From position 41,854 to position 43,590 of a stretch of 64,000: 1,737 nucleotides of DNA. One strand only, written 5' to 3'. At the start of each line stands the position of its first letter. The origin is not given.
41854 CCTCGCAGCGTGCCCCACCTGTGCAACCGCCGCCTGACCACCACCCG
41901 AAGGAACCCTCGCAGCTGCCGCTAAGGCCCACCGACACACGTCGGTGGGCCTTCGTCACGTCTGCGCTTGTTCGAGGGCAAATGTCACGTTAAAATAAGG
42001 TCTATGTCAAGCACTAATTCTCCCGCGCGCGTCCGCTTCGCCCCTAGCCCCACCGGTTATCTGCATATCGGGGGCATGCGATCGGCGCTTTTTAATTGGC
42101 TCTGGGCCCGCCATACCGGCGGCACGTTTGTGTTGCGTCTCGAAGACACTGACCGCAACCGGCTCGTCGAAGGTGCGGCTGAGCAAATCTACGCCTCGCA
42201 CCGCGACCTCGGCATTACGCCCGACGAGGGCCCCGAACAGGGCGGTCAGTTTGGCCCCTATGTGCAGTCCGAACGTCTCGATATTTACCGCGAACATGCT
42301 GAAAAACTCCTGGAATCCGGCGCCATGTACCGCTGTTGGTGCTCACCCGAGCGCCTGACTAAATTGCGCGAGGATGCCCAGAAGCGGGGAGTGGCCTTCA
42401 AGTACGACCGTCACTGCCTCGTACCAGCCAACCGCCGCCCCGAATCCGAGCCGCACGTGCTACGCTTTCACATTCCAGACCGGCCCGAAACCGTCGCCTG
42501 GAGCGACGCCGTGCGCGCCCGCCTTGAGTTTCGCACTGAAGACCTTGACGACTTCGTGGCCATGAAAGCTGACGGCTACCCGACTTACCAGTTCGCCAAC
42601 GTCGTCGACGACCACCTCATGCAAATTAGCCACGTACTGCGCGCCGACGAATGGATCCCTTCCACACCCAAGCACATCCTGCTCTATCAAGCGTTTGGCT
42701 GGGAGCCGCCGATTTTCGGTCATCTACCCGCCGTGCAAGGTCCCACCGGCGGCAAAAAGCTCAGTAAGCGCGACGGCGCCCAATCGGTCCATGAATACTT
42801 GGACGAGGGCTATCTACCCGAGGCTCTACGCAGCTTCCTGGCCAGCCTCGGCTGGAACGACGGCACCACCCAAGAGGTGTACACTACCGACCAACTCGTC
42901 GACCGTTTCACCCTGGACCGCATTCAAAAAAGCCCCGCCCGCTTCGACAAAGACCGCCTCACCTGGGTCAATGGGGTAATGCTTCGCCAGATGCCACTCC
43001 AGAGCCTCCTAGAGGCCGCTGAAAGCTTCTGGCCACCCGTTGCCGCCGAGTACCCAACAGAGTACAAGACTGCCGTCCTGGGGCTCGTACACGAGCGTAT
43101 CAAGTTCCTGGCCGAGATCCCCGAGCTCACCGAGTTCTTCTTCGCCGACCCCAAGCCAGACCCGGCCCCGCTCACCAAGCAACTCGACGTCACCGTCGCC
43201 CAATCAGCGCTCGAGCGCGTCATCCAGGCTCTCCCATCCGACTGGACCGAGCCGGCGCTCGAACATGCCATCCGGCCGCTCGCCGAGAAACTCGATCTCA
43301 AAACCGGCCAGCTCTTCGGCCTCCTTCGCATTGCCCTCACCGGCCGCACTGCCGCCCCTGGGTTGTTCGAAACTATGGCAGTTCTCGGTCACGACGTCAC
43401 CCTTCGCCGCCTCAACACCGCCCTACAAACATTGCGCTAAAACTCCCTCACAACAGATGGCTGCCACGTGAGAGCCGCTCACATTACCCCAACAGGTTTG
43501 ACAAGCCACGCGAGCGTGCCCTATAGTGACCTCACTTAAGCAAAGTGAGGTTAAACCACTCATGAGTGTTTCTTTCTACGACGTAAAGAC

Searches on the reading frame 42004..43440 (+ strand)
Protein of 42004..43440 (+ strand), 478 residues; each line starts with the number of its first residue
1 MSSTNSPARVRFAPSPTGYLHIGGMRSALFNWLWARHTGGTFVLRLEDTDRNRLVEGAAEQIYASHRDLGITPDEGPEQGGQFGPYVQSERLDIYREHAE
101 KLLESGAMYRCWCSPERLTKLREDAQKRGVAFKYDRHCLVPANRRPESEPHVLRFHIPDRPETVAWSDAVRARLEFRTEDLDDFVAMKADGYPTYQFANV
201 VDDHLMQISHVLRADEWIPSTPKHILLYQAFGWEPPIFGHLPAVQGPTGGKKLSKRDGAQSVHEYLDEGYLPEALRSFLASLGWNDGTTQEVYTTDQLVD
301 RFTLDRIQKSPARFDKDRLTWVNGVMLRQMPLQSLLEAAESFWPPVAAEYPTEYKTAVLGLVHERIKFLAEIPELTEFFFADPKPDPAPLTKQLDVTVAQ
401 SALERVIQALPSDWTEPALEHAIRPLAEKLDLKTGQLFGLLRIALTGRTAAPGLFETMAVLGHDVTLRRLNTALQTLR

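Call 36: find_related_loci(query=window:42004-43440:+, collection=genome_contigs, flank=10000)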
Query window:42004-43440:+ (478 aa) in genome_contigs; peptide patterns used: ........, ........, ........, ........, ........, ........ (x = any residue, [..] = any of these).
565 stretches matched a pattern; 528 encode a relative of the query (tblastn E <= 1e-3); the best 80 are kept; 80 distinct loci.
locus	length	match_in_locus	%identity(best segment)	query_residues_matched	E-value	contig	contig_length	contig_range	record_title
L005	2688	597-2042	67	2-477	0e+0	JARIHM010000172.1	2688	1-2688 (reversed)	MAG: Candidatus Saccharibacteria bacterium isolate CullarsAll.DT.42 k141_662131, whole genome shotgun sequence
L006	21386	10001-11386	70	1-472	0e+0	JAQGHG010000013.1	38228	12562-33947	MAG: Patescibacteria group bacterium isolate RYN_427 scaffold_1552417, whole genome shotgun sequence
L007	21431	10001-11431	67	1-477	0e+0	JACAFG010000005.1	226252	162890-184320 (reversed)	MAG: Candidatus Saccharibacteria bacterium isolate G2_22 scaffold_44, whole genome shotgun sequence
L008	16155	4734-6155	68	1-478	0e+0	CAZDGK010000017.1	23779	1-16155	MAG TPA_asm: uncultured Candidatus Saccharimonadales bacterium isolate SRP200132_co1_505 genome assembly, contig: NODE_3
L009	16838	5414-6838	66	1-476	0e+0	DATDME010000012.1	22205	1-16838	MAG TPA_asm: Candidatus Saccharimonadia bacterium isolate SMAG_U403 k141_1398682, whole genome shotgun sequence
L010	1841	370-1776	66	3-471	0e+0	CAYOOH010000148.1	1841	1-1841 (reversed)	MAG TPA_asm: uncultured Candidatus Saccharimonadales bacterium isolate SRP200132_co1_41 genome assembly, contig: NODE_15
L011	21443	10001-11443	65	1-477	0e+0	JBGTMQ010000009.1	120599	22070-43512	MAG: Candidatus Saccharimonadia bacterium isolate JTS-RE368 k141_6884505, whole genome shotgun sequence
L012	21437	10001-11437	64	5-477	0e+0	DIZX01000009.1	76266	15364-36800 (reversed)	MAG TPA_asm: Patescibacteria group bacterium UBA6017 UBA6017_contig_411, whole genome shotgun sequence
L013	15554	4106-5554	63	5-478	0e+0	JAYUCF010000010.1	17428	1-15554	MAG: bacterium isolate GFS_6887 GFS_6887_9, whole genome shotgun sequence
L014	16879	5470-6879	66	6-465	0e+0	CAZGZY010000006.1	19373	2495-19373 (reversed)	MAG TPA_asm: uncultured Candidatus Saccharimonadales bacterium isolate SRP200132_co1_597 genome assembly, contig: NODE_4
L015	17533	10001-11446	62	3-478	0e+0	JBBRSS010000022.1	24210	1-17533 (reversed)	MAG: Candidatus Saccharimonadia bacterium isolate La2_metabat2.113 La2_metabat2.113_K_2837506L24210_cov_28.0184, whole g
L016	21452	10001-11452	62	1-478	0e+0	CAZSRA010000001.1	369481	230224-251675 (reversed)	MAG TPA_asm: uncultured Candidatus Saccharimonadales bacterium isolate SRP200132_co1_243 genome assembly, contig: NODE_1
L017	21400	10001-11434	63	3-477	0e+0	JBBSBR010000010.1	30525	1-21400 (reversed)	MAG: Candidatus Saccharimonadia bacterium isolate La6_metabat2.164 La6_metabat2.164_K_3132682_L_30525_cov_27.3858, whole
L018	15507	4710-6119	61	2-478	0e+0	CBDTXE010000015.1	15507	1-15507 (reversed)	MAG TPA_asm: uncultured bacterium isolate ERR2431955_concoct_30 genome assembly, contig: ERZ23878311.2170, whole genome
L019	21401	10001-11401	62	1-470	0e+0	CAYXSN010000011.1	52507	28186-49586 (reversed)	MAG TPA_asm: uncultured Candidatus Saccharimonadales bacterium isolate SRP133034_co1_262 genome assembly, contig: NODE_4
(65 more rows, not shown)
